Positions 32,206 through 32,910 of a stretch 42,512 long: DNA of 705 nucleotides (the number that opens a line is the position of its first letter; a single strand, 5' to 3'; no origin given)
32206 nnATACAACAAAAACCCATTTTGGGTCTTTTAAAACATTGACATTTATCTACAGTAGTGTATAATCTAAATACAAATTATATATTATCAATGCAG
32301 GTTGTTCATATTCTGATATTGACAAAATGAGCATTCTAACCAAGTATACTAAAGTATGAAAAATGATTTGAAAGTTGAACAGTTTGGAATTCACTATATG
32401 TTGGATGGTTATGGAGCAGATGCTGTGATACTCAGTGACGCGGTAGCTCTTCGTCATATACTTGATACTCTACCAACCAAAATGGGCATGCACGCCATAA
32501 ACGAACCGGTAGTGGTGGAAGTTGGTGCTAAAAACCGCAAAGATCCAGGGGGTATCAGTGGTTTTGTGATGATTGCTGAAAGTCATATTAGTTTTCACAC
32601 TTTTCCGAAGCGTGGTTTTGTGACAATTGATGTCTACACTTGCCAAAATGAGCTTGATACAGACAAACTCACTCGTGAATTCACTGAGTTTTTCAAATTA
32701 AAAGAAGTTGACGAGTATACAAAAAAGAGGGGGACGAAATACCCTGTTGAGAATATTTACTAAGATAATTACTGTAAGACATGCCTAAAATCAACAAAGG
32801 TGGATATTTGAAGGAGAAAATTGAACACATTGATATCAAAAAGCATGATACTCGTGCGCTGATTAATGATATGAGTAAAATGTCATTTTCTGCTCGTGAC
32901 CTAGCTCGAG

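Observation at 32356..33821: AdoMetDC-family pyruvoyl enzyme adjacent to a deoxyhypusine-synthase-like gene, with no spermidine synthase nearby: atypical polyamine or hypusine-like module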

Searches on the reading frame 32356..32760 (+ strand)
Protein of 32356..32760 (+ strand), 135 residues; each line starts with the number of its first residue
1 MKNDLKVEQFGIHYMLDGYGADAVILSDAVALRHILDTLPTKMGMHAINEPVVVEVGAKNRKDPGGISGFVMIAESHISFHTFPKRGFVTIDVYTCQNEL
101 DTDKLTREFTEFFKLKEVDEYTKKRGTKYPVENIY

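Call 3: search_protein_families(library=pfam, proteins=[window:32356-32760:+], max_evalue=0.01)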
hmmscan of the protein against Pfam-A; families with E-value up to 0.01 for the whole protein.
window:32356-32760:+ (135 aa): 1 family
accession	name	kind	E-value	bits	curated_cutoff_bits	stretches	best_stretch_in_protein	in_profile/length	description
PF02675.21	AdoMet_dc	-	2.3e-25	89.4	25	1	13-126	1-107/107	S-adenosylmethionine decarboxylase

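Call 4: search_protein_families(library=ncbifam, proteins=[window:32356-32760:+], max_evalue=0.01)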
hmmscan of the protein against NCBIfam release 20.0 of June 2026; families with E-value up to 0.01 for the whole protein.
window:32356-32760:+ (135 aa): 1 family
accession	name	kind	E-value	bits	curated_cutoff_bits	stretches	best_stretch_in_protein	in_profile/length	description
TIGR03330.1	SAM_DCase_Bsu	equivalog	9.3e-21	74.3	75.65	1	9-126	2-112/112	adenosylmethionine decarboxylase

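Call 21: find_homologous_proteins(query=window:32356-32760:+)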
Query window:32356-32760:+ (135 aa): 1034 proteins with E <= 0.001 among 1039 candidates; the best 120 are listed.
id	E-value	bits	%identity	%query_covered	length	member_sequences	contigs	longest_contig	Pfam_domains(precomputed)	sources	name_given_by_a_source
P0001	2.8e-81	288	96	100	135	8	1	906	PF02675.22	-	-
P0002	3.8e-74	265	89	99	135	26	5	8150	PF02675.22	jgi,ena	-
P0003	3.0e-68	246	82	100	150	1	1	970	PF02675.22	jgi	jgi:S-adenosylmethionine decarboxylase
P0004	4.1e-67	242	83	95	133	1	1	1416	PF02675.22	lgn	-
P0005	3.1e-66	240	81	98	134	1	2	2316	PF02675.22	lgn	-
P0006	2.7e-65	237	80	100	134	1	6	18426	PF02675.22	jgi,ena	-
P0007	3.4e-64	233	78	96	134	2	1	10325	PF02675.22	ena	-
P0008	3.9e-64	233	76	100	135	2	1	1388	PF02675.22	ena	-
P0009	9.8e-64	231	80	95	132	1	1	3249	PF02675.22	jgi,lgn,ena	-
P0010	5.3e-63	229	78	99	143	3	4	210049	PF02675.22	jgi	-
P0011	1.2e-61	225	76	96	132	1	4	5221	PF02675.22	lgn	-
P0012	7.6e-61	222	73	100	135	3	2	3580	PF02675.22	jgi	jgi:S-adenosylmethionine decarboxylase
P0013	4.7e-59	216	76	94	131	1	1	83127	PF02675.22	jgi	jgi:S-adenosylmethionine decarboxylase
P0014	4.8e-59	216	75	97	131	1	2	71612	PF02675.22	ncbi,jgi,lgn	ncbi:MAG: S-adenosylmethionine decarboxylase [Candidatus Paceibacteria bacterium]|jgi:S-adenosylmeth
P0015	3.1e-58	214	75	96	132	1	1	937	PF02675.22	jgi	jgi:S-adenosylmethionine decarboxylase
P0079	2.9e-53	198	69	97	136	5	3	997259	PF02675.22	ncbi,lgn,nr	ncbi:adenosylmethionine decarboxylase [Candidatus Nomurabacteria bacterium]|nr:adenosylmethionine de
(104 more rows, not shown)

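Call 23: find_encoding_contigs(protein=P0010, flank=6000, max_places=3)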
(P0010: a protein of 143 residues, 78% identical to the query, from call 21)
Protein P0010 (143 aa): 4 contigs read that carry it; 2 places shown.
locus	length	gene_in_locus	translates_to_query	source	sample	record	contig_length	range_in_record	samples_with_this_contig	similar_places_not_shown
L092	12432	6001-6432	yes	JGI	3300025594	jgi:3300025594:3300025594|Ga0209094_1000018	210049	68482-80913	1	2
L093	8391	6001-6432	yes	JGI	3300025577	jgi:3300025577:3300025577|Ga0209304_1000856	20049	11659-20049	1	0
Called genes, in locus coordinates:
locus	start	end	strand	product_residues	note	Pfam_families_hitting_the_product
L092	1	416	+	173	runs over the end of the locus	-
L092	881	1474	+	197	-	PF01025:GrpE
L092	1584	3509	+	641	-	PF00012:HSP70, PF06723:MreB_Mbl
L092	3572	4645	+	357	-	PF00226:DnaJ, PF01556:DnaJ_C, PF00684:DnaJ_CXXCXGXG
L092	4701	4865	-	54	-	-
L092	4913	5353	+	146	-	PF01205:Impact_N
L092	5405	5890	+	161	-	-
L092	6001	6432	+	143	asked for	PF02675:AdoMet_dc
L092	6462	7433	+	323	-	PF09924:LPG_synthase_C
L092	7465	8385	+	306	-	PF00892:EamA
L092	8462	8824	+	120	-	-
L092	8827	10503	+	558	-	PF00512:HisKA, PF02518:HATPase_c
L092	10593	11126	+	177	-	PF00856:SET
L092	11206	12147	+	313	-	PF00579:tRNA-synt_1b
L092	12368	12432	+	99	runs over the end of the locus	-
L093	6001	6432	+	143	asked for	PF02675:AdoMet_dc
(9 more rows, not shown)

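Call 24: find_encoding_contigs(protein=P0006, flank=6000, max_places=3)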
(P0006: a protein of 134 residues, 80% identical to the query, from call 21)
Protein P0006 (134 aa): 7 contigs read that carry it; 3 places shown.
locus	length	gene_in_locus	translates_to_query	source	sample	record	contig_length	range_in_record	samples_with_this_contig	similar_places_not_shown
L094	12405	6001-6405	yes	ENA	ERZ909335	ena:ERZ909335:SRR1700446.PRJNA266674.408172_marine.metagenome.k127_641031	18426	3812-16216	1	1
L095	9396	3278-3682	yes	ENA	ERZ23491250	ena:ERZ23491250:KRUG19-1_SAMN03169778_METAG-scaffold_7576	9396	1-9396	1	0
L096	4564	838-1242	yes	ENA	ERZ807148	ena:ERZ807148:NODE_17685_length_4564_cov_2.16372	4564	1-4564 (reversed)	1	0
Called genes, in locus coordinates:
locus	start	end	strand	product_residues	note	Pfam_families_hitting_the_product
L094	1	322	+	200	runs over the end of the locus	PF01025:GrpE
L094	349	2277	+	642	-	PF00012:HSP70, PF06723:MreB_Mbl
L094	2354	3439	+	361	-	PF00226:DnaJ, PF01556:DnaJ_C, PF00684:DnaJ_CXXCXGXG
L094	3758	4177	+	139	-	PF01205:Impact_N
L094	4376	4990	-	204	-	-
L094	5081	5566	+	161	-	-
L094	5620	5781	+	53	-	-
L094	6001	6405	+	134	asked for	PF02675:AdoMet_dc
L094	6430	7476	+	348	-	PF01916:DS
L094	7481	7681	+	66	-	PF15993:Fuseless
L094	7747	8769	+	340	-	-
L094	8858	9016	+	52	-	-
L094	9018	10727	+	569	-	PF00512:HisKA, PF02518:HATPase_c, PF13589:HATPase_c_3 (weak)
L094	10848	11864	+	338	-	PF00579:tRNA-synt_1b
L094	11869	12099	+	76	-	-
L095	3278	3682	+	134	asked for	PF02675:AdoMet_dc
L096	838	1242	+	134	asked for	PF02675:AdoMet_dc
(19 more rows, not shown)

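Call 25: find_encoding_contigs(protein=P0079, flank=6000, max_places=2)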
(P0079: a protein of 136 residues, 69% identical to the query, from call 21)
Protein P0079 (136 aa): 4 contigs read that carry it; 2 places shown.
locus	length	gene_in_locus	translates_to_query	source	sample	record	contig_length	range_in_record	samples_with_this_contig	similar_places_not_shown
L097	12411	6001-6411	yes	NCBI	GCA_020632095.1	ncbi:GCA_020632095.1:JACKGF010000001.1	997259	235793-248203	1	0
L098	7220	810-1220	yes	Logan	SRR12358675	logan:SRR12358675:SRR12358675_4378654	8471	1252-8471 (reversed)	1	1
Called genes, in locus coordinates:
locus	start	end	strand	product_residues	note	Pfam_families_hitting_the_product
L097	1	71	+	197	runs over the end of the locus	PF01025:GrpE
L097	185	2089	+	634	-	PF00012:HSP70, PF06723:MreB_Mbl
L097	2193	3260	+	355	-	PF00226:DnaJ, PF01556:DnaJ_C, PF00684:DnaJ_CXXCXGXG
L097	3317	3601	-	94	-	-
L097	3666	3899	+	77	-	PF01205:Impact_N (weak)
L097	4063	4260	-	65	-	-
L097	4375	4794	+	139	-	PF01205:Impact_N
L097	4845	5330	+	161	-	-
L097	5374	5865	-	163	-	-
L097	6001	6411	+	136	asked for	PF02675:AdoMet_dc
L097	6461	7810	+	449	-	PF01071:GARS_A (weak), PF02843:GARS_C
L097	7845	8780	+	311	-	PF00892:EamA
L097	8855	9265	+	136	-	-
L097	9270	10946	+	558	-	PF00512:HisKA, PF02518:HATPase_c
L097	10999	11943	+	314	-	PF00579:tRNA-synt_1b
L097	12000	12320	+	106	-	-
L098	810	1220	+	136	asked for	PF02675:AdoMet_dc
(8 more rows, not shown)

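Call 30: find_related_loci(query=window:32356-32760:+, collection=genome_contigs, flank=7000)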
Query window:32356-32760:+ (135 aa) in genome_contigs; peptide patterns used: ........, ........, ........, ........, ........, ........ (x = any residue, [..] = any of these).
280 stretches matched a pattern; 253 encode a relative of the query (tblastn E <= 1e-3); the best 80 are kept; 80 distinct loci.
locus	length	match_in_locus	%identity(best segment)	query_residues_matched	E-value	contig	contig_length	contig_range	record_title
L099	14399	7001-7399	78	1-134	2e-68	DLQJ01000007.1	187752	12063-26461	MAG TPA_asm: Patescibacteria group bacterium UBA7435 UBA7435_contig_6404, whole genome shotgun sequence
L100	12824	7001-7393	75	5-135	2e-64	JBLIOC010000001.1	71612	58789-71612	MAG: Candidatus Paceibacteria bacterium isolate 3300053785_176 Ga0535658_0000373, whole genome shotgun sequence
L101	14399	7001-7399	71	3-135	6e-63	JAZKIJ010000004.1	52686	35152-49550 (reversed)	MAG: Patescibacteria group bacterium isolate ADI_DC_SW_02_SPN_11032020-bin026 DCSW02SPN_B026_0_000000000004, whole genom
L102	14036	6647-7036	70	6-135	6e-61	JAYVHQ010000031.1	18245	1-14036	MAG: Candidatus Kaiserbacteria bacterium isolate GL49_Down_metabinner_27 GL49_Down_metabinner_27_30, whole genome shotgu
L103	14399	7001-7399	69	3-135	3e-60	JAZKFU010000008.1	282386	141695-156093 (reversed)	MAG: Patescibacteria group bacterium isolate DC_RB_04_SPN110320-bin016 DCRB04SPN_B016_0_000000000008, whole genome shotg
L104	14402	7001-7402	66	3-135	6e-59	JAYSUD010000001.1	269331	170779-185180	MAG: bacterium isolate GFS_12610 GFS_12610_0, whole genome shotgun sequence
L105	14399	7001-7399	66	3-135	4e-58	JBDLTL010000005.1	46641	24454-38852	MAG: Candidatus Parcubacteria bacterium isolate lewisrun_2019_sw_WHONDRS-S19S_0014_A_bin.41 scaffold_0000127, whole geno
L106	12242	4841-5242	66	2-135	8e-58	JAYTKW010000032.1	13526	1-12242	MAG: Candidatus Kaiserbacteria bacterium isolate GFS_3221 GFS_3221_31, whole genome shotgun sequence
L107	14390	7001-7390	61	6-135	2e-53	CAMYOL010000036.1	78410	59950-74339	MAG: uncultured Ectothiorhodospiraceae bacterium isolate ES_Gamma_064 genome assembly, contig: scaffold_257, whole genom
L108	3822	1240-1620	60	8-134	1e-52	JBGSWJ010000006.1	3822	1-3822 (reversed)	MAG: Rhodobacterales bacterium isolate JTS-AC479 k141_1800249, whole genome shotgun sequence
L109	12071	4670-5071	57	1-134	2e-50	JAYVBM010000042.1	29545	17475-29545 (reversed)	MAG: Candidatus Paceibacterota bacterium isolate GL28_UP_metabat_94 GL28_UP_metabat_94_41, whole genome shotgun sequence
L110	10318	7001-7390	58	5-134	2e-50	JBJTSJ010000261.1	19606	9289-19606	MAG: Tabrizicola sp. isolate samp_4447_semibin_136 samp_4447_539615, whole genome shotgun sequence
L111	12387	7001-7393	58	3-133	2e-50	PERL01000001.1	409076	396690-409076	MAG: Hyphomicrobium sp. isolate DS3.3.23 DS3_1000001_409076, whole genome shotgun sequence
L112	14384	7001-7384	57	8-135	3e-50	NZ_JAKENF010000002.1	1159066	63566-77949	Alitabrizicola rongguiensis strain J26 NODE_2_length_1159066_cov_174.646382, whole genome shotgun sequence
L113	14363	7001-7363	60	10-130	5e-50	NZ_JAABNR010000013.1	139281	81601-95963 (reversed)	Stagnihabitans tardus strain CYK-10 contig00013, whole genome shotgun sequence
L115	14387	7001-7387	58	6-134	1e-49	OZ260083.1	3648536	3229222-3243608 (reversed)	MAG: uncultured Rhodobacteraceae bacterium isolate NI882-mx-bin04 genome assembly, chromosome: 1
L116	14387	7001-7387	59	6-134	5e-49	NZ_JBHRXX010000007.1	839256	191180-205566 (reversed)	Hydrogenophaga luteola strain KCTC 42501 platanus_K_17_124_7, whole genome shotgun sequence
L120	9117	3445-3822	57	10-135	9e-49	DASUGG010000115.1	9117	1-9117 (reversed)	MAG TPA_asm: Geminicoccaceae bacterium isolate SMAG_U1399 k141_1259970, whole genome shotgun sequence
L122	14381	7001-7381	57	8-134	2e-48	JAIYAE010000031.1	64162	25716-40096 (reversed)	MAG: Rhodobacter sp. isolate D8_MAG_00074 pond_D8_MAG_00074_000000000002, whole genome shotgun sequence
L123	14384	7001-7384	58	5-132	5e-48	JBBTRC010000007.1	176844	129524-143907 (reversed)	MAG: Patescibacteria group bacterium isolate H41-bin044_1 H41_bin044_1_000000000007, whole genome shotgun sequence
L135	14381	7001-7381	57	8-134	3e-47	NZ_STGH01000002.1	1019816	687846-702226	Rhodobacter sp. SY28-1 SY28-1_ctg002, whole genome shotgun sequence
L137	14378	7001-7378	56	10-135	1e-46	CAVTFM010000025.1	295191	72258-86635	MAG: uncultured Alphaproteobacteria bacterium isolate MFD00822.bin.2.115 genome assembly, contig: contig_39395, whole ge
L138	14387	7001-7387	61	6-134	1e-46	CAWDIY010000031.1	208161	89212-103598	MAG: uncultured Alphaproteobacteria bacterium isolate MFD04651.bin.3.182 genome assembly, contig: contig_5116, whole gen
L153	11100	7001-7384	58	6-133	9e-45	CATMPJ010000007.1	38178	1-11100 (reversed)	MAG: uncultured bacterium isolate SRR3962773_bin.21_MetaWRAP_v1.3_MAG genome assembly, contig: ERZ505245.311, whole geno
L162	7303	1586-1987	53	2-135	1e-41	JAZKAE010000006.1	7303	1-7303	MAG: Patescibacteria group bacterium isolate ADI_H3L2_1_122_18_3-bin007_1 ADIH3L21_B007_1_000000000006, whole genome sho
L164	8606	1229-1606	53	9-134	2e-40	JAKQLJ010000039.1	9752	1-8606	MAG: bacterium isolate USDV_maxbin.175 k141_210731, whole genome shotgun sequence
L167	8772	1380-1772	47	5-135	2e-39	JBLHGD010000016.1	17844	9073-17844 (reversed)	MAG: Candidatus Azotimanducaceae bacterium isolate 3300054976_96 Ga0535667_0004614, whole genome shotgun sequence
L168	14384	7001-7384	53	7-134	2e-39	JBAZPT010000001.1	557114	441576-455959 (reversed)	MAG: Parcubacteria group bacterium isolate SO_2017_SWC_36 scaffold_11_c1_LP-4_2017, whole genome shotgun sequence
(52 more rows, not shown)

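Call 33: search_protein_families(library=pfam, proteins=[L092:6462-7430:+, L097:6461-7807:+, L101:7560-8237:+, L104:7430-8344:+, L104:5971-6894:-, L106:5692-6330:+, L106:6284-7297:+, L153:7394-8371:+, L153:8376-9182:+, L123:7446-8360:+], max_evalue=0.01)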
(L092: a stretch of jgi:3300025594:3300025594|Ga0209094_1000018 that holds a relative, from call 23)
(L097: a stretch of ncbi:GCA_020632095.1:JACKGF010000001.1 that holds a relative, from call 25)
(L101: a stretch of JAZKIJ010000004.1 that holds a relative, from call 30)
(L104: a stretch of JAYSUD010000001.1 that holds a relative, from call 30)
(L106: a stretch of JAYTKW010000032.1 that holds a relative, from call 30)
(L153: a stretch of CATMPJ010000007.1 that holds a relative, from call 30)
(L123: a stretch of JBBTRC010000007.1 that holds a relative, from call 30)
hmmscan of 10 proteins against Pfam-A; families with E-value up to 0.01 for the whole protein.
L092:6462-7430:+ (323 aa): 1 family
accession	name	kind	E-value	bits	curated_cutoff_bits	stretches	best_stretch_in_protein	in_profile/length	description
PF09924.15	LPG_synthase_C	-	1.8e-21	76.9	27.5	1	49-317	9-297/298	Phosphatidylglycerol lysyltransferase, C-terminal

L097:6461-7807:+ (449 aa): 2 families
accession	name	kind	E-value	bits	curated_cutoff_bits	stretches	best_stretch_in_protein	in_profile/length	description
PF02843.22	GARS_C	-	2.7e-08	34.5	34.8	1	390-434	48-92/92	Phosphoribosylglycinamide synthetase, C domain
PF01071.24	GARS_A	-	4.4e-07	30.4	27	1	112-258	6-156/194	Phosphoribosylglycinamide synthetase, ATP-grasp (A) domain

L101:7560-8237:+ (226 aa): 0 families

L104:7430-8344:+ (305 aa): 2 families
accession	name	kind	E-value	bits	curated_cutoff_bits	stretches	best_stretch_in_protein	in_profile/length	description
PF09924.15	LPG_synthase_C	-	1.3e-30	106.9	27.5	1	30-298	9-296/298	Phosphatidylglycerol lysyltransferase, C-terminal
PF04818.19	CID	-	0.0027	18.4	23.9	1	135-189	62-116/120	CID domain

L104:5971-6894:- (307 aa): 4 families
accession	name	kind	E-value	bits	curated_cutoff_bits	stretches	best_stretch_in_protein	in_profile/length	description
PF00665.32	rve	-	3.1e-13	50.3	32.6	1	134-248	2-102/102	Integrase core domain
PF13683.12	rve_3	-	3.1e-12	46.5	26.5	1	238-301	3-67/67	Integrase core domain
PF13565.12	HTH_32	-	4e-06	27.7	33.7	1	40-110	2-72/73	Homeodomain-like domain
PF13518.12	HTH_28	-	8.7e-05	23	25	1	14-63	4-52/52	Helix-turn-helix domain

L106:5692-6330:+ (213 aa): 0 families

L106:6284-7297:+ (338 aa): 1 family
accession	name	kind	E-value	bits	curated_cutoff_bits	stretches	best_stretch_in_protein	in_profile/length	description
PF09924.15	LPG_synthase_C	-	3.1e-27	95.9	27.5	1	66-334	10-297/298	Phosphatidylglycerol lysyltransferase, C-terminal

L153:7394-8371:+ (326 aa): 1 family
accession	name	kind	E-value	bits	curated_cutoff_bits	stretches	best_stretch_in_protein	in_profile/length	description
PF00892.27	EamA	-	4.1e-08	34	28.2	1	15-150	3-134/135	EamA-like transporter family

L153:8376-9182:+ (269 aa): 0 families

L123:7446-8360:+ (305 aa): 1 family
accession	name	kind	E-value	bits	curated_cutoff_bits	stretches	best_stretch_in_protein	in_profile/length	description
PF00892.27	EamA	-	1.1e-13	52.1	28.2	1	3-138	2-134/135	EamA-like transporter family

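Call 34: search_protein_families(library=pfam, proteins=[L107:8489-9382:+, L107:9357-10331:+, L107:10331-11713:+, L164:1761-3026:+, L164:3109-5118:+, L167:1772-3091:+, L167:421-1362:+, L168:7587-9032:+, L109:5239-5730:+, L162:2129-2731:+], max_evalue=0.01)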
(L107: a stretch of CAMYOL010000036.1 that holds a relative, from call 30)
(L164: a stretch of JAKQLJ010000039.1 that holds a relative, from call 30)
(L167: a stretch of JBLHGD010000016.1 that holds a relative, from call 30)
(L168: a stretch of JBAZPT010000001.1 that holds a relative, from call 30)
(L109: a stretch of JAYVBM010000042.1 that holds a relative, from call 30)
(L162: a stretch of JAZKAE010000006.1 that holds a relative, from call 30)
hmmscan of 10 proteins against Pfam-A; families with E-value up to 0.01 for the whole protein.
L107:8489-9382:+ (298 aa): 1 family
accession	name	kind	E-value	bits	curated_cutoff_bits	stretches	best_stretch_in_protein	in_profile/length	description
PF00491.26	Arginase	-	2.3e-55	188.5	22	1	14-281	1-277/280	Arginase family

L107:9357-10331:+ (325 aa): 1 family
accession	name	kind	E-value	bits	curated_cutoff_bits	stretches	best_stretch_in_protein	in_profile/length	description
PF00892.27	EamA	-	2e-18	67.4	28.2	2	31-161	4-133/135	EamA-like transporter family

L107:10331-11713:+ (461 aa): 9 families
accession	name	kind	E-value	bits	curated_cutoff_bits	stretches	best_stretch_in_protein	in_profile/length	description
PF01266.30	DAO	-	7.5e-28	98.5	27.9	1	39-445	1-352/353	FAD dependent oxidoreductase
PF01946.23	Thi4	-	6.1e-06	26.1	26.2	1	27-87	7-66/235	Thi4 family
PF00890.30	FAD_binding_2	-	1.6e-05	24.7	20.4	1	39-92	1-53/414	FAD binding domain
PF13450.12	NAD_binding_8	-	4.3e-05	24.1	21.9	1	42-76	1-34/68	NAD(P)-binding Rossmann-like domain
PF06100.17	MCRA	-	0.00041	19.8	23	1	38-100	2-67/495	MCRA family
PF03486.20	HI0933_like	-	0.00098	19.1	50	1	39-71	2-33/244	HI0933-like protein Rossmann domain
PF12831.13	FAD_oxidored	-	0.0016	18.2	27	1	39-77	1-38/416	FAD dependent oxidoreductase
PF07992.20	Pyr_redox_2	-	0.0021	18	26.1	1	39-71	2-33/291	Pyridine nucleotide-disulphide oxidoreductase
PF13738.12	Pyr_redox_3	-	0.0082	15.9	30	0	41-79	1-39/305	Pyridine nucleotide-disulphide oxidoreductase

L164:1761-3026:+ (422 aa): 5 families
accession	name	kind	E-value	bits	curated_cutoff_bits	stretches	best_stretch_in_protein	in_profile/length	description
PF14450.12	FtsA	-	9e-15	55.6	31.8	1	234-290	1-57/127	Cell division protein FtsA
PF11104.14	PilM_2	-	1.5e-05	24.6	27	1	232-350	181-295/340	Type IV pilus assembly protein PilM;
PF06723.19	MreB_Mbl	-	4.3e-05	22.9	27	1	211-286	125-206/327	MreB/Mbl protein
PF06277.17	EutA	-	0.00016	21.1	27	1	232-265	144-177/475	Ethanolamine utilisation protein EutA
PF00012.26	HSP70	-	0.0058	15.3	20.6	1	207-288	161-248/599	Hsp70 protein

L164:3109-5118:+ (670 aa): 2 families
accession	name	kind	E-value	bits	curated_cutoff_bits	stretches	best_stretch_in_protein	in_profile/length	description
PF00270.35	DEAD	-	0.00043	20.5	26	0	20-91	35-109/167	DEAD/DEAH box helicase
PF21110.3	GlxA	-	0.0054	17.8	27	0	371-421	1-52/105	GlxA beta barrel domain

L167:1772-3091:+ (440 aa): 2 families
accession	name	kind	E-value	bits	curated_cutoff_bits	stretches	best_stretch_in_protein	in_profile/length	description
PF01071.24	GARS_A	-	2.8e-08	34.3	27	1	108-289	6-192/194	Phosphoribosylglycinamide synthetase, ATP-grasp (A) domain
PF02843.22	GARS_C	-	3.9e-08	34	34.8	1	381-424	49-92/92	Phosphoribosylglycinamide synthetase, C domain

L167:421-1362:+ (314 aa): 1 family
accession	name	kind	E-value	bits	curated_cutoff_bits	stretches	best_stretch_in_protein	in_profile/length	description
PF00892.27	EamA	-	4.9e-11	43.5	28.2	1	14-150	2-134/135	EamA-like transporter family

L168:7587-9032:+ (482 aa): 3 families
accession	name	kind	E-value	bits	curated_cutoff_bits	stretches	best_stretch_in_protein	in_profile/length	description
PF00152.25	tRNA-synt_2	-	1.1e-63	215.6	25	1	144-479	2-307/308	tRNA synthetases class II (D, K and N)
PF01336.31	tRNA_anti-codon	-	7.1e-15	55.2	27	1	49-126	1-74/75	OB-fold nucleic acid binding domain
PF01409.25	tRNA-synt_2d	-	0.002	18.1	19.8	1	235-283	104-154/246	tRNA synthetases class II core domain (F)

L109:5239-5730:+ (164 aa): 0 families

L162:2129-2731:+ (201 aa): 0 families

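Call 42: search_solved_structures(query=window:32356-32760:+, max_evalue=0.01, show_alignments=4)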
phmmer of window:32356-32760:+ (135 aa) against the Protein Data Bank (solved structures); distinct sequences matched with E-value up to 0.01: 5.
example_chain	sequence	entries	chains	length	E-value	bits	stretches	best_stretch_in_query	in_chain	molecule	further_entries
2iii_A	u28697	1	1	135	1.6e-11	47.9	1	9-126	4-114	S-adenosylmethionine decarboxylase proenzyme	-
1vr7_A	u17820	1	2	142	8e-11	45.7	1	40-126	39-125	S-adenosylmethionine decarboxylase proenzyme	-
1tlu_A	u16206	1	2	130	8e-11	45.7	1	41-126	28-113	S-adenosylmethionine decarboxylase proenzyme, AdoMetDC, SamDC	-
1tmi_A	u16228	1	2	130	2.1e-10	44.3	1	41-126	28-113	S-adenosylmethionine decarboxylase proenzyme, AdoMetDC, SamDC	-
3iwb_A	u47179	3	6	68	0.00016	25.3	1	77-127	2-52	S-adenosylmethionine decarboxylase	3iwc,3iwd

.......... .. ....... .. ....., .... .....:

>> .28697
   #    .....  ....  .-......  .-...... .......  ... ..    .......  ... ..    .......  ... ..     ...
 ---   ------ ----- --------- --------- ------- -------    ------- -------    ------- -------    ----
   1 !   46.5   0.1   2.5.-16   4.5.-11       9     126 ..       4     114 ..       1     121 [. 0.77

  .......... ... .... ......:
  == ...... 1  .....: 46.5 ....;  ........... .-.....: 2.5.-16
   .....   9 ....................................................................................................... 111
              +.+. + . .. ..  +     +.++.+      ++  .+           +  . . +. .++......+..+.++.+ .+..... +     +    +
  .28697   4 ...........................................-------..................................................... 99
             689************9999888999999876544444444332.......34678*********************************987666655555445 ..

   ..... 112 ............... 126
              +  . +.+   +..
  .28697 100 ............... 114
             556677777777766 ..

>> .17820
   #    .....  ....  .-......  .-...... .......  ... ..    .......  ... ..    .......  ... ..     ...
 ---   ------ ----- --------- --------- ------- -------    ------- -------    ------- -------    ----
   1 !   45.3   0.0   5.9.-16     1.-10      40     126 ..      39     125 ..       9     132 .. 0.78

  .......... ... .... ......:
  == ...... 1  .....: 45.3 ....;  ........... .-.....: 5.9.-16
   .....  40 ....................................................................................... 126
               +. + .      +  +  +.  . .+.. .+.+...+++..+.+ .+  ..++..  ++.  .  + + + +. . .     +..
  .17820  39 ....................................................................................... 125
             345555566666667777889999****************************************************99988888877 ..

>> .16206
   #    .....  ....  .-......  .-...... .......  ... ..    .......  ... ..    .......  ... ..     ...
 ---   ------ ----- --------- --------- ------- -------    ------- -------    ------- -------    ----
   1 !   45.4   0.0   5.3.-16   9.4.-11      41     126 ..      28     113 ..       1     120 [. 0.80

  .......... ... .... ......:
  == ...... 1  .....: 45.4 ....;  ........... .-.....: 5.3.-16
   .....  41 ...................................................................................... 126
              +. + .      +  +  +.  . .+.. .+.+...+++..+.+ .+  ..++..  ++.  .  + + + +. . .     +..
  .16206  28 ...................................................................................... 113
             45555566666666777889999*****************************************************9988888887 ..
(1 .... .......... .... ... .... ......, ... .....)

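Call 78: find_encoding_contigs(protein=P0002, flank=8000, max_places=4)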
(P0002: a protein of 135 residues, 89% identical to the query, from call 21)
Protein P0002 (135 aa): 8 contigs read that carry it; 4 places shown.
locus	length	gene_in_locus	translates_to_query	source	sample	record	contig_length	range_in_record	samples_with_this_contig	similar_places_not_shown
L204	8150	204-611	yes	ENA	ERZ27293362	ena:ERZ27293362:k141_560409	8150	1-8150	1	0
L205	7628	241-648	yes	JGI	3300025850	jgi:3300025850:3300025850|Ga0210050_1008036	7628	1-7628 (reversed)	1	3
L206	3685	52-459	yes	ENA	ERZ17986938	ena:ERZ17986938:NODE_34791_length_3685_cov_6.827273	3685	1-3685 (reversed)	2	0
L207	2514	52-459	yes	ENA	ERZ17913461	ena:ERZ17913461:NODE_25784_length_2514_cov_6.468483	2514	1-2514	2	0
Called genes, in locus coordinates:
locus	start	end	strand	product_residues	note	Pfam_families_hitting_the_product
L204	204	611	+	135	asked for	PF02675:AdoMet_dc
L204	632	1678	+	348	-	PF01916:DS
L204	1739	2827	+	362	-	-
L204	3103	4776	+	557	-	PF00512:HisKA, PF02518:HATPase_c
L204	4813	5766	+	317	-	PF00579:tRNA-synt_1b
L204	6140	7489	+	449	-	PF01336:tRNA_anti-codon, PF00152:tRNA-synt_2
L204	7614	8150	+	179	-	?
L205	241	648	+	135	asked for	PF02675:AdoMet_dc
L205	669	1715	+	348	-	PF01916:DS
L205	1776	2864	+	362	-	-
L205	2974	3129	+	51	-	-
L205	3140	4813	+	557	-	PF00512:HisKA, PF02518:HATPase_c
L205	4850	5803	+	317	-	PF00579:tRNA-synt_1b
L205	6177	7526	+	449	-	PF01336:tRNA_anti-codon, PF00152:tRNA-synt_2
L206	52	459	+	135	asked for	PF02675:AdoMet_dc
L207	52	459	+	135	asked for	PF02675:AdoMet_dc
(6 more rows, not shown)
